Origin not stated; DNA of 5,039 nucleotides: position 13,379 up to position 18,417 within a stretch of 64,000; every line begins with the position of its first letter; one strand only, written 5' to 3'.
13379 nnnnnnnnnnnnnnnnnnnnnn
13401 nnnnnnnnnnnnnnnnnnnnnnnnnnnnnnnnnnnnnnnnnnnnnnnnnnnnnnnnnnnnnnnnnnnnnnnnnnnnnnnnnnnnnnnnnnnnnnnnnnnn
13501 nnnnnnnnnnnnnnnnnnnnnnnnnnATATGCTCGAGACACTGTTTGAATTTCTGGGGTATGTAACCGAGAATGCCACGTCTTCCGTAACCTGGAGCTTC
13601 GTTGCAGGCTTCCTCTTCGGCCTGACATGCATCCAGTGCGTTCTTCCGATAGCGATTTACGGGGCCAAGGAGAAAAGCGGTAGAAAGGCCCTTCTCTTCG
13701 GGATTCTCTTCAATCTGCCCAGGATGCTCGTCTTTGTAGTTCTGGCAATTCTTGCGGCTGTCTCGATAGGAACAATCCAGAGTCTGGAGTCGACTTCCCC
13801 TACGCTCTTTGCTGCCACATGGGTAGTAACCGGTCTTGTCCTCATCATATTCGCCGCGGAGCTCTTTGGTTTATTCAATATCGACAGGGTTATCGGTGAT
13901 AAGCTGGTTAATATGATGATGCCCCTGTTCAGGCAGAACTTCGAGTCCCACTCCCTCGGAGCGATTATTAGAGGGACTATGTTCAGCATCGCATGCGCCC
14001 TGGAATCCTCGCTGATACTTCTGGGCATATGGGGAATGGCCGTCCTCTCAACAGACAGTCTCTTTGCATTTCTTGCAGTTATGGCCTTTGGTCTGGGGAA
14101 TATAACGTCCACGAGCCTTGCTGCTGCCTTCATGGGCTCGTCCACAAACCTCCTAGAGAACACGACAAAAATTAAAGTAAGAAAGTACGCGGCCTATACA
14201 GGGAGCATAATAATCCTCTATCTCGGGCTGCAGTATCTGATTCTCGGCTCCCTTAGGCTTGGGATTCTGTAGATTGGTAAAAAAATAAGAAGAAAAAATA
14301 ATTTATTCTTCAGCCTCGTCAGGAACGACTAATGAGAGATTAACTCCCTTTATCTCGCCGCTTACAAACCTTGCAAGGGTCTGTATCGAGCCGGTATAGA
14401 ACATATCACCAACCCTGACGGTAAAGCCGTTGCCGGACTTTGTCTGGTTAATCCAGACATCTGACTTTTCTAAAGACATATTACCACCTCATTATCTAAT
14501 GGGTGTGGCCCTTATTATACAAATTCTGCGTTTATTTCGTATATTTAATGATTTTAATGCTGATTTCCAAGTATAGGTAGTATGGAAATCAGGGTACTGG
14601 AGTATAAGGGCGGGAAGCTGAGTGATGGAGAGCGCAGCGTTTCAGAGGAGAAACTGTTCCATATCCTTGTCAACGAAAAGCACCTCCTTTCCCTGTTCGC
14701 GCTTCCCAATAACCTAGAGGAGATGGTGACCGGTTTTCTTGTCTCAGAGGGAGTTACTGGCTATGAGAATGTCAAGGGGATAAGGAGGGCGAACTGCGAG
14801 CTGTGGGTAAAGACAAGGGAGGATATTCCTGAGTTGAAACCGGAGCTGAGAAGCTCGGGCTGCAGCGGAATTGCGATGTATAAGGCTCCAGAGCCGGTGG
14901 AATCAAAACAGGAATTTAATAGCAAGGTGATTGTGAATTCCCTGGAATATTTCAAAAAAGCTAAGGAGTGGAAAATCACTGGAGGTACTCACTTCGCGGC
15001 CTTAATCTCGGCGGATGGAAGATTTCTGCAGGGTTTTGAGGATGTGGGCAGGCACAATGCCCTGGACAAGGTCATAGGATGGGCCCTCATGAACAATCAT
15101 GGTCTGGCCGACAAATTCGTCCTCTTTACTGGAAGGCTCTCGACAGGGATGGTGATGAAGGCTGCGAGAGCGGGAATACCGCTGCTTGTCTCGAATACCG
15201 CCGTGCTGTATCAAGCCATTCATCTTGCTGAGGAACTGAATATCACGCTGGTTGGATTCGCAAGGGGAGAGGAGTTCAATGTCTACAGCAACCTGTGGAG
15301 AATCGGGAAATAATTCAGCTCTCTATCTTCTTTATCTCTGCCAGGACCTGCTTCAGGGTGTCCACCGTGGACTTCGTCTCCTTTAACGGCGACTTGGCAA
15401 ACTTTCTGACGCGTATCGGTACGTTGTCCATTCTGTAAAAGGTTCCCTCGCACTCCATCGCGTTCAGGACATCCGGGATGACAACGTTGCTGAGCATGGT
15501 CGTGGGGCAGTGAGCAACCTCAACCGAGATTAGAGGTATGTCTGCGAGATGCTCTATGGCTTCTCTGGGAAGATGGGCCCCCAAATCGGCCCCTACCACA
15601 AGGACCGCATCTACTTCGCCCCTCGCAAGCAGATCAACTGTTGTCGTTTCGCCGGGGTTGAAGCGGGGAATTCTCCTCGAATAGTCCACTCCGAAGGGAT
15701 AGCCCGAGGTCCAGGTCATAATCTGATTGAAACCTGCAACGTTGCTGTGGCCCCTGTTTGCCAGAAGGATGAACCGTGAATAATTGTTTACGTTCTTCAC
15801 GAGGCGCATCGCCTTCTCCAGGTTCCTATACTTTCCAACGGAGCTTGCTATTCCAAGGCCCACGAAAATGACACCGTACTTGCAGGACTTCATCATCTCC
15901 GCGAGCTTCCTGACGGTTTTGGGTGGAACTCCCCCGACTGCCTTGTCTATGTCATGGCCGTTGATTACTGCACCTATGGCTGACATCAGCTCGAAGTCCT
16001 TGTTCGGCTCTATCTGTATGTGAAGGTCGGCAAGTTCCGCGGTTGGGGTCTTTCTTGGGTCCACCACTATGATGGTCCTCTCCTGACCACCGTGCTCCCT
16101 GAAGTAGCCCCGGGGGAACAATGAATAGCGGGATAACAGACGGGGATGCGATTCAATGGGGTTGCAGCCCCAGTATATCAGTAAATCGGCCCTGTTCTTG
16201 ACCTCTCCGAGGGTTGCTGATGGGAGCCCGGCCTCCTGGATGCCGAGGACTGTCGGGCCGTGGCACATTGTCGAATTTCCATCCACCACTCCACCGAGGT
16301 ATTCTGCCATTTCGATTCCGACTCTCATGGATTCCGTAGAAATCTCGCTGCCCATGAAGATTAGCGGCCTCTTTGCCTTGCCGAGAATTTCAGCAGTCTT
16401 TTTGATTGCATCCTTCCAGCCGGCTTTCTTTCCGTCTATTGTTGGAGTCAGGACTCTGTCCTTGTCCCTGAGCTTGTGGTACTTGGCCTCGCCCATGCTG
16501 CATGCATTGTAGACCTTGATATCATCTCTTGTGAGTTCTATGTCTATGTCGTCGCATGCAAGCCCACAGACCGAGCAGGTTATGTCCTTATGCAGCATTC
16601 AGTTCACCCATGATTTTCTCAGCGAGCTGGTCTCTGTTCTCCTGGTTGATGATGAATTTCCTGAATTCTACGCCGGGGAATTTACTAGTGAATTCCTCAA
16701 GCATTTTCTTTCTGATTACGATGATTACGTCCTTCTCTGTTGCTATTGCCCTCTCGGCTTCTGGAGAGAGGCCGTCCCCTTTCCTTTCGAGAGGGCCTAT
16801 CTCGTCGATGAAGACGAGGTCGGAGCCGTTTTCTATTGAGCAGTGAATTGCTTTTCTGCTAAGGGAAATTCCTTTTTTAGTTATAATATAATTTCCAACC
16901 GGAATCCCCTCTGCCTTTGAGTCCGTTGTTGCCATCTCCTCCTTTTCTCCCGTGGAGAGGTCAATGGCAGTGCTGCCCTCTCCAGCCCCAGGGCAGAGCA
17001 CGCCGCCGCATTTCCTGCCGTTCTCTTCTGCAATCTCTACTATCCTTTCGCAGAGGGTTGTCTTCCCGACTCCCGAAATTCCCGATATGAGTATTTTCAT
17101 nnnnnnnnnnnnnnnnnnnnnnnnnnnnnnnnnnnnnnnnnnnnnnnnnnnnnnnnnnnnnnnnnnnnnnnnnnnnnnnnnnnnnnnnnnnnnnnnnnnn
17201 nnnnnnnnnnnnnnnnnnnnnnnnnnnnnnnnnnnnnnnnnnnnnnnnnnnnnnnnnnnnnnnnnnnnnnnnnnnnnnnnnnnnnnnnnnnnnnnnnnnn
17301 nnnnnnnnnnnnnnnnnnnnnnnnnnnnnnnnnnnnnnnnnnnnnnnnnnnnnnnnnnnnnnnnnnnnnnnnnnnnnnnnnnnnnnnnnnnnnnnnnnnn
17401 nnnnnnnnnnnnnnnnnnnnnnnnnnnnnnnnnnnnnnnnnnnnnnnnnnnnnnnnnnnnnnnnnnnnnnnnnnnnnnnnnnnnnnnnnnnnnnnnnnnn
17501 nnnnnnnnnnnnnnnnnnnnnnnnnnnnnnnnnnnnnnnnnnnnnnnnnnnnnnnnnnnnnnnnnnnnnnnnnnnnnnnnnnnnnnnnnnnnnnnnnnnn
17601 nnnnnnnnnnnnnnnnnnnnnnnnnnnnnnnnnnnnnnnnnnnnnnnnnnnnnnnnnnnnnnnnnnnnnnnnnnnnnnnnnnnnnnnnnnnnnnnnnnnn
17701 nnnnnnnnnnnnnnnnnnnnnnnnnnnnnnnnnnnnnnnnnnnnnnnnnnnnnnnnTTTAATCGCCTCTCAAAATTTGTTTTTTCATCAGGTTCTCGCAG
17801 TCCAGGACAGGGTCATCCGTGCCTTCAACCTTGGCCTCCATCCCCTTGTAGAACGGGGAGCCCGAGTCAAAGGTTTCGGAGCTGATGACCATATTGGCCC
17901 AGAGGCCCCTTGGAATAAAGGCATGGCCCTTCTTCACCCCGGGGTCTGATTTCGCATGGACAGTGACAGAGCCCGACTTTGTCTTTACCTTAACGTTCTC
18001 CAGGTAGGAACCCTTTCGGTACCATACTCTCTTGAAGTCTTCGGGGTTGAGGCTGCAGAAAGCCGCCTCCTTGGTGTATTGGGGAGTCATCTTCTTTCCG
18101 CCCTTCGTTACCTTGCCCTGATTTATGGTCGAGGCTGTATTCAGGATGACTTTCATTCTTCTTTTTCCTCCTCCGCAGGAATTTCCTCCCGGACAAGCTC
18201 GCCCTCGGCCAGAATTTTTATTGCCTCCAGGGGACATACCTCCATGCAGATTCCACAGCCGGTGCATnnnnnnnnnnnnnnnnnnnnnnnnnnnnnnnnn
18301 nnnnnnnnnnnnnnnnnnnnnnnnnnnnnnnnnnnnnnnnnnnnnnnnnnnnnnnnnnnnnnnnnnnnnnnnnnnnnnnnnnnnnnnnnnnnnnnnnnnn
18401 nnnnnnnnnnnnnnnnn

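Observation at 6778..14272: Thirteen-gene, translationally coupled operon combining HdrB/HdrC-like, NapH-like, CcdA/DsbD-like, membrane-anchored ferredoxin-like proteins and a Cys-motif transporter: candidate undescribed membrane thiol/sulfur redox system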

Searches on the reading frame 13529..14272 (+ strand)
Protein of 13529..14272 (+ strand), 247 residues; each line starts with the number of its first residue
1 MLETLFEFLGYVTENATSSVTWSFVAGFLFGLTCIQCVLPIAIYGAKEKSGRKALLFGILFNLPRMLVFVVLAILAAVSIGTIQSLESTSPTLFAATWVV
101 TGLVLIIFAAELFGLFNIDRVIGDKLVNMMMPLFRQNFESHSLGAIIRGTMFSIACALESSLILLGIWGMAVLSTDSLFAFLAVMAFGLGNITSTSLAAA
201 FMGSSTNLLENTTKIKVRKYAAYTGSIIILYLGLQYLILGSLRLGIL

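Call 5: search_protein_families(library=pfam, proteins=[window:13529-14272:+], max_evalue=0.1)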
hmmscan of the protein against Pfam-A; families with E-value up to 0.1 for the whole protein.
window:13529-14272:+ (247 aa): 1 family
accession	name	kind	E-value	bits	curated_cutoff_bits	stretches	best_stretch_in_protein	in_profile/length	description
PF11052.13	Tr-sialidase_C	-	0.01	16.4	20.9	1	149-173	2-24/24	Trans-sialidase of Trypanosoma hydrophobic C-terminal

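Call 7: search_protein_families(library=ncbifam, proteins=[window:13529-14272:+], max_evalue=0.01)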
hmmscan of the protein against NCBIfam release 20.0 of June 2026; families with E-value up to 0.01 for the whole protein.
window:13529-14272:+ (247 aa): 0 families

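Call 19: find_homologous_proteins(query=window:13529-14272:+)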
Query window:13529-14272:+ (247 aa): 11 proteins with E <= 0.001 among 3020 candidates.
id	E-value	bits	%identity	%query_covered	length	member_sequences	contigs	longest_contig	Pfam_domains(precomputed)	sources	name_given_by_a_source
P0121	8.2e-139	479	94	100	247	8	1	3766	-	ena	-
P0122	6.2e-134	463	89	100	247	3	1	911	-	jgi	-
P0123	4.6e-125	434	83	100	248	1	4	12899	-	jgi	-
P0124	4.1e-122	425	80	100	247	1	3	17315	-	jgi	-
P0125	3.3e-78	281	57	96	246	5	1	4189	-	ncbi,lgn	-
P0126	3.0e-76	275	56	96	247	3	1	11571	-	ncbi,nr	ncbi:MAG: hypothetical protein U9Q22_05120 [Candidatus Altiarchaeota archaeon]|nr:hypothetical prote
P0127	5.6e-71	257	51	98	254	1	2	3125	PF13386.13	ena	-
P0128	1.4e-67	246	52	94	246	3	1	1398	PF13386.13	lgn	-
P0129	1.7e-64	236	50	96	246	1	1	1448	PF13386.13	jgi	jgi:hypothetical protein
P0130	2.3e-61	226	50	94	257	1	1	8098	-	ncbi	-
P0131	2.0e-60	223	46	97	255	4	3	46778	PF13386.13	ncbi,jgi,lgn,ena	-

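Call 77: predict_structure(alignment_id=A4)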
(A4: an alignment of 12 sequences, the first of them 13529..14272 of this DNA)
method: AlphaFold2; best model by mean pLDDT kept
length: 247 residues; sequences in the alignment: 12
mean_pLDDT: 62.4   pTM: 0.63
mean pLDDT of the five models: 62.4, 60.1, 59.1, 57.5, 57.0
residues with pLDDT >= 90: 0; 70-90: 75; 50-70: 132; < 50: 40
segments of 3 or more residues with pLDDT < 50: 1-7, 15-17, 81-90, 158-173
pLDDT, mean of each block of 10 residues (from residue 1): 44 51 70 66 72 76 73 63 41 57 59 57 58 55 62 55 43 58 75 80 74 73 69 67 65
secondary structure, 60 per line:
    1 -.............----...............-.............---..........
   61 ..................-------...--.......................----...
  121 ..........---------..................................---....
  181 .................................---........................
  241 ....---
elements in order: H2-14 H19-33 H35-47 H51-78 H91-113 H118-130 H140-173 H177-213 H217-244

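Call 81: fold_search(model_id=the predicted structure, library=pdb)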
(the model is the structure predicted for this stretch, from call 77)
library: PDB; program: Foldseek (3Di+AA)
matches with E <= 10: 408; with E <= 0.001: 0
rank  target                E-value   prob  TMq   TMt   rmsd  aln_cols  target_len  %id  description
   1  4k1c_A                8.2e-02  0.41  0.21  0.15  18.3       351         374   10  VCX1 Calcium/Proton Exchanger (released 2013-05-08)
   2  7z6m                  8.9e-02  0.21  0.15  0.16  20.9       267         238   15  Crystal structure of Zn2+-transporter BbZIP in a cadmium bound state (released 2022-08-10)
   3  4k1c_B                1.3e-01  0.38  0.21  0.16  17.7       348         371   11  VCX1 Calcium/Proton Exchanger (released 2013-05-08)
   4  6yu6_B                1.4e-01  0.13  0.14  0.09  20.2       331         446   16  Crystal structure of MhsT in complex with L-leucine (released 2020-07-15)
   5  7qoa_A                1.9e-01  0.12  0.14  0.10  20.4       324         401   15  Structure of CodB, a cytosine transporter in an outward-facing conformation (released 2022-07-13)
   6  7z6n_A                2.1e-01  0.11  0.14  0.13  19.9       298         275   15  Crystal structure of Zn2+-transporter BbZIP in a metal-stripped state (released 2022-08-10)
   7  7ckr_A                2.2e-01  0.60  0.25  0.19  10.2       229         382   15  Cryo-EM structure of the human MCT1/Basigin-2 complex in the presence of anti-cancer drug candidate BAY-8002 in the ou (released 2020-12-23)
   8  8ght_A                2.2e-01  0.57  0.30  0.26  17.0       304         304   12  Cryo-electron microscopy structure of the zinc transporter from Bordetella bronchiseptica (released 2023-06-21)
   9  5jdq                  2.5e-01  0.21  0.19  0.17  18.1       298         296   16  Structural mechanisms of extracellular ion exchange and induced binding-site occlusion in the sodium-calcium exchanger N (released 2016-05-11)
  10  5hxc                  2.7e-01  0.20  0.19  0.17  18.3       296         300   14  Structural mechanisms of extracellular ion exchange and induced binding-site occlusion in the sodium-calcium exchanger N (released 2016-05-11)
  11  5hxs                  3.1e-01  0.18  0.20  0.17  18.0       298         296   14  Structural mechanisms of extracellular ion exchange and induced binding-site occlusion in the sodium-calcium exchanger N (released 2016-05-11)
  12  5tsa                  3.5e-01  0.12  0.15  0.15  19.4       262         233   15  Crystal structure of the Zrt-/Irt-like protein from Bordetella bronchiseptica with bound Zn2+ (released 2017-09-20)
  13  9oli_A                3.7e-01  0.41  0.26  0.17  17.6       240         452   12  Crystal structure of the melibiose-bound melibiose transporter (released 2026-02-04)
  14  7qoa_B                4.0e-01  0.09  0.14  0.10  19.9       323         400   14  Structure of CodB, a cytosine transporter in an outward-facing conformation (released 2022-07-13)
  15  5vkv_MODEL_1_A        4.4e-01  0.91  0.49  0.53   7.6       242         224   19  Solution NMR structure of the membrane electron transporter CcdA (released 2018-01-31)
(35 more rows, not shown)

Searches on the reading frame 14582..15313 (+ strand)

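Call 5: search_protein_families(library=pfam, proteins=[window:14582-15313:+], max_evalue=0.1)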
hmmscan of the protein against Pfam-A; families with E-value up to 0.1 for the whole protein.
window:14582-15313:+ (243 aa): 1 family
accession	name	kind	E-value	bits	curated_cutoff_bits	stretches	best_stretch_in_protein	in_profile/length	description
PF02634.21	FdhD-NarQ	-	1.6e-59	202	27.2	1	22-241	2-236/237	FdhD/NarQ family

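Call 7: search_protein_families(library=ncbifam, proteins=[window:14582-15313:+], max_evalue=0.01)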
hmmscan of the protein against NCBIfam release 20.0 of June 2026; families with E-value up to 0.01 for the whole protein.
window:14582-15313:+ (243 aa): 2 families
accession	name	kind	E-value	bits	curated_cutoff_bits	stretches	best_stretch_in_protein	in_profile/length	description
TIGR00129.1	fdhD_narQ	equivalog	3e-56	190.5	140.9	1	19-240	4-234/237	formate dehydrogenase accessory sulfurtransferase FdhD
NF001943.0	PRK00724.1-2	equivalog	1.6e-48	165.1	269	2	108-241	137-272/274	formate dehydrogenase accessory sulfurtransferase FdhD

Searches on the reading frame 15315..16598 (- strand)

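Call 5: search_protein_families(library=pfam, proteins=[window:15315-16598:-], max_evalue=0.1)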
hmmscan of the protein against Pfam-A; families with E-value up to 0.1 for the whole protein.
window:15315-16598:- (427 aa): 3 families
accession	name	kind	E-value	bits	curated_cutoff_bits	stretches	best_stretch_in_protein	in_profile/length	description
PF00384.28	Molybdopterin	-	3.2e-13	49.9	24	1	57-417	15-349/353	Molybdopterin oxidoreductase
PF00205.28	TPP_enzyme_M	-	0.00013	22.1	30.4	1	65-102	1-39/137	Thiamine pyrophosphate enzyme, central domain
PF02552.22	CO_dh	-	0.019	15.2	21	1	55-90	15-50/168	CO dehydrogenase beta subunit/acetyl-CoA synthase epsilon subunit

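Call 7: search_protein_families(library=ncbifam, proteins=[window:15315-16598:-], max_evalue=0.01)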
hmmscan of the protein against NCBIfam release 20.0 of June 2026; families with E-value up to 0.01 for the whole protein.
window:15315-16598:- (427 aa): 15 families
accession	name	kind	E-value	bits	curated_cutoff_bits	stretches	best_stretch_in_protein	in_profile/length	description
TIGR03129.1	one_C_dehyd_B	equivalog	7.2e-170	565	327.8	1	6-420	2-419/421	formylmethanofuran dehydrogenase subunit B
TIGR01591.1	Fdh-alpha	equivalog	6.6e-25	87.3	666.25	2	28-212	33-223/672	formate dehydrogenase subunit alpha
NF041323.1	Nitr_red_NasA_Halo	equivalog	1e-15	57.4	1000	2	105-220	119-230/673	assimilatory nitrate reductase NasA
NF047855.1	AssmNtatRedNasC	equivalog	5.8e-11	41.4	1100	1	128-216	173-252/708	assimilatory nitrate reductase catalytic subunit NasC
TIGR01973.1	NuoG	equivalog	9.6e-09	34.6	470.05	1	38-416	259-604/606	NADH-quinone oxidoreductase subunit NuoG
TIGR01553.1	formate-DH-alph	equivalog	2e-07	29.2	814.2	1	81-207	163-284/1009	formate dehydrogenase-N subunit alpha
TIGR01701.1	Fdhalpha-like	subfamily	3.1e-07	29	582.15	1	60-157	117-219/744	FdhF/YdeP family oxidoreductase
NF041513.1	formate_DH_Act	exception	8.9e-05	20.4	1400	1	105-211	179-279/1067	formate dehydrogenase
NF007406.0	PRK09939.1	equivalog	0.00035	18.9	1473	0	102-157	172-229/759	acid resistance putative oxidoreductase YdeP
TIGR00509.1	bisC_fam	subfamily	0.00063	18.1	1017.55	1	115-212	146-244/772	molybdopterin guanine dinucleotide-containing S/N-oxide reductase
NF010055.0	PRK13532.1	equivalog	0.00064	18.1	904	1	104-219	172-284/830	nitrate reductase catalytic subunit NapA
NF006122.0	PRK08266.1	subfamily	0.00086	17.9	571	0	60-105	190-234/543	hypothetical protein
TIGR02166.1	dmsA_ynfE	subfamily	0.001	17.2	777.7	0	129-214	205-286/794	DMSO/selenate family reductase complex A subunit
NF005713.0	PRK07525.1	subfamily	0.0024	16.3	620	0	57-104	182-230/592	sulfoacetaldehyde acetyltransferase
TIGR01706.1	NAPA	equivalog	0.0054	15.1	930.55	1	126-218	197-283/830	periplasmic nitrate reductase subunit alpha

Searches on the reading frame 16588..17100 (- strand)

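Call 5: search_protein_families(library=pfam, proteins=[window:16588-17100:-], max_evalue=0.1)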
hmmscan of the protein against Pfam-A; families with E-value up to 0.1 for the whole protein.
window:16588-17100:- (170 aa): 22 families
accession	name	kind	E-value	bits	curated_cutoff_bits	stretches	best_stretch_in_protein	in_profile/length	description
PF03266.21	NTPase_1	-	2.4e-27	96.2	23.9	1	2-164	1-168/168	NTPase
PF10649.15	DUF2478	-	3.3e-08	33.7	22.3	1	74-139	75-140/159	Protein of unknown function (DUF2478)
PF13238.12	AAA_18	-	0.00039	21.3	29.4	1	3-28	1-25/128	AAA domain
PF13401.12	AAA_22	-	0.00043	21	27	1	3-44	8-46/130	AAA domain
PF00448.28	SRP54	-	0.00052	20.2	22.7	1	3-34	4-35/196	SRP54-type protein, GTPase domain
PF20720.3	nSTAND3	-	0.00061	19.9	27.2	1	3-30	20-47/155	Novel STAND NTPase 3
PF13604.12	AAA_30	-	0.00078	19.7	27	1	4-104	22-100/191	AAA domain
PF03029.23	ATP_bind_1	-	0.0015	18.8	27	1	5-32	1-28/240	Conserved hypothetical ATP binding protein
PF00004.35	AAA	-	0.0016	19.3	21.2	1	3-116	1-82/131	ATPase family associated with various cellular activities (AAA)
PF13173.12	AAA_14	-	0.0053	17.2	27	1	3-102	5-72/129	AAA domain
PF13191.12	AAA_16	-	0.0056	17.6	32.6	1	3-28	27-52/167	AAA ATPase domain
PF03205.20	MobB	-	0.0088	16.4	26.6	1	4-32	3-31/133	Molybdopterin guanine dinucleotide synthesis protein B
PF24883.2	NPHP3_N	-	0.011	16.4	24.8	1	4-33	26-55/164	Nephrocystin 3, N-terminal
PF01926.29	MMR_HSR1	-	0.012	16.2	21.9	0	2-22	1-21/113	50S ribosome-binding GTPase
PF02223.23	Thymidylate_kin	-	0.013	15.6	27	1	5-30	1-26/185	Thymidylate kinase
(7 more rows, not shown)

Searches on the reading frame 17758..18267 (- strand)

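Call 5: search_protein_families(library=pfam, proteins=[window:17758-18267:-], max_evalue=0.1)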
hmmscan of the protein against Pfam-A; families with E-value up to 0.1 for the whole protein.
window:17758-18267:- (169 aa): 1 family
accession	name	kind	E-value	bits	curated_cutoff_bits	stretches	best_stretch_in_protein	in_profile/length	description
PF01568.27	Molydop_binding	-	4.9e-10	39.9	26.8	1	41-138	2-104/110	Molydopterin dinucleotide binding domain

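Call 7: search_protein_families(library=ncbifam, proteins=[window:17758-18267:-], max_evalue=0.01)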
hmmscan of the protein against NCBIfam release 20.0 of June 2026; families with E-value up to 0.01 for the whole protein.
window:17758-18267:- (169 aa): 2 families
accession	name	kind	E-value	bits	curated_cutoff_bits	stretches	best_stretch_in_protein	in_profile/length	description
NF042908.1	FMD_DH_FwdD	exception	6.5e-24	84.5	175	1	38-166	1-127/129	tungsten-dependent formylmethanofuran dehydrogenase subunit FwdD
TIGR01591.1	Fdh-alpha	equivalog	0.00038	18.7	666.25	1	37-145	560-670/672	formate dehydrogenase subunit alpha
